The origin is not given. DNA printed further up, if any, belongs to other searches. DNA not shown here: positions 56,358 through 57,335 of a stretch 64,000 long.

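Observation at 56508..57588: Panacea-domain (SocA-like) XRE antitoxin with an overlapping uncharacterised 137-aa partner: candidate toxin-antitoxin pair with a new toxin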

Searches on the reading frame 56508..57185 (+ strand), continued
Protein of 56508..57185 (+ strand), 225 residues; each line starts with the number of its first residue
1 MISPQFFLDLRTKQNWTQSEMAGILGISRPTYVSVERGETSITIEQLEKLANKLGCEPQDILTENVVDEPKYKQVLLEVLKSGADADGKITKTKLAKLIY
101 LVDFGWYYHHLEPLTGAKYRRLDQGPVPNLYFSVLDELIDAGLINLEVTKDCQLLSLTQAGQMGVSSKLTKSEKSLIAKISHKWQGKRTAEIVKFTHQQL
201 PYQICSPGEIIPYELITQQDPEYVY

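Call 67: fold_search(model_id=the predicted structure, library=pdb)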
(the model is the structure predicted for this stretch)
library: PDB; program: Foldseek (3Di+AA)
matches with E <= 10: 872; with E <= 0.001: 0
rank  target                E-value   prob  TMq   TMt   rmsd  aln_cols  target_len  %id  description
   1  1adr_MODEL_1_A        3.6e-02  1.00  0.26  0.69   2.0        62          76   26  DETERMINATION OF THE NUCLEAR MAGNETIC RESONANCE STRUCTURE OF THE DNA-BINDING DOMAIN OF THE P22 C2 REPRESSOR (1 (released 1994-01-31)
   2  5v8f_A                4.2e-02  0.82  0.26  0.15  12.0       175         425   12  Structural basis of MCM2-7 replicative helicase loading by ORC-Cdc6 and Cdt1 (released 2017-05-10)
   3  4jba_B                4.7e-02  0.94  0.23  0.37  12.9       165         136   15  Crystal Structure of the Oxidized Form of MarR from E.coli (released 2013-10-16)
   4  7yk3_D                4.9e-02  1.00  0.43  0.51   4.4       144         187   12  Crystal structure of DarTG toxin-antitoxin complex from Mycobacterium tuberculosis (released 2023-05-31)
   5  6juv_A                4.9e-02  0.69  0.23  0.26  15.0       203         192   14  Crytsal structure of ScpB derived from Pyrococcus yayanosii (released 2020-01-22)
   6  6wgi_A                5.2e-02  0.82  0.27  0.16  12.1       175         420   12  Atomic model of the mutant OCCM (ORC-Cdc6-Cdt1-Mcm2-7 with Mcm6 WHD truncation) loaded on DNA at 10.5 A resolution (released 2020-07-15)
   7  1y7y_B                5.4e-02  1.00  0.24  0.73   1.7        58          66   31  High-resolution crystal structure of the restriction-modification controller protein C.AhdI from Aeromonas hydrophila (released 2005-02-22)
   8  3f51_A                6.0e-02  1.00  0.25  0.57   1.8        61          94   24  Crystal Structure of the clp gene regulator ClgR from Corynebacterium glutamicum (released 2008-11-18)
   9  6jq1_B                6.3e-02  1.00  0.26  0.43   1.7        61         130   28  Crystal Structure of DdrO from Deinococcus geothermalis (released 2019-08-28)
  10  2b5a_A                6.3e-02  1.00  0.25  0.67   1.8        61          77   23  C.BclI, Control Element of the BclI Restriction-Modification System (released 2006-01-03)
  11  5zr1_A                6.3e-02  0.80  0.28  0.14  12.4       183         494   12  Saccharomyces Cerevisiae Origin Recognition Complex Bound to a 72-bp Origin DNA containing ACS and B1 element (released 2018-07-11)
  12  2b5a_B                6.7e-02  1.00  0.25  0.70   1.7        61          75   23  C.BclI, Control Element of the BclI Restriction-Modification System (released 2006-01-03)
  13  6rnz_A                7.0e-02  1.00  0.26  0.79   2.0        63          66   27  Crystal structure of the N-terminal HTH DNA-binding domain of the essential repressor DdrO from radiation-resistant De (released 2019-10-09)
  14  3cec                  7.0e-02  1.00  0.26  0.58   2.4        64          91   26  Crystal structure of a putative antidote protein of plasmid maintenance system (npun_f2943) from nostoc punctiforme pcc  (released 2008-03-11)
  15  9k3w_A                7.0e-02  1.00  0.21  0.67   1.7        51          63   33  Crystal structure of putative transcription regulator (dr_2454) from Deinococcus radiodurans (released 2025-10-22)
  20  3jxb_D                8.2e-02  1.00  0.25  0.76   2.2        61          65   24  Crystal structure of the P22 c2 repressor protein in complex with synthetic operator 9C (released 2010-01-19)
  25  3jxb_C                9.5e-02  1.00  0.25  0.74   2.2        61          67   24  Crystal structure of the P22 c2 repressor protein in complex with synthetic operator 9C (released 2010-01-19)
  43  2r1j_L                1.3e-01  1.00  0.25  0.74   2.2        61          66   24  Crystal Structure of the P22 c2 Repressor protein in complex with the synthetic operator 9T (released 2008-04-29)
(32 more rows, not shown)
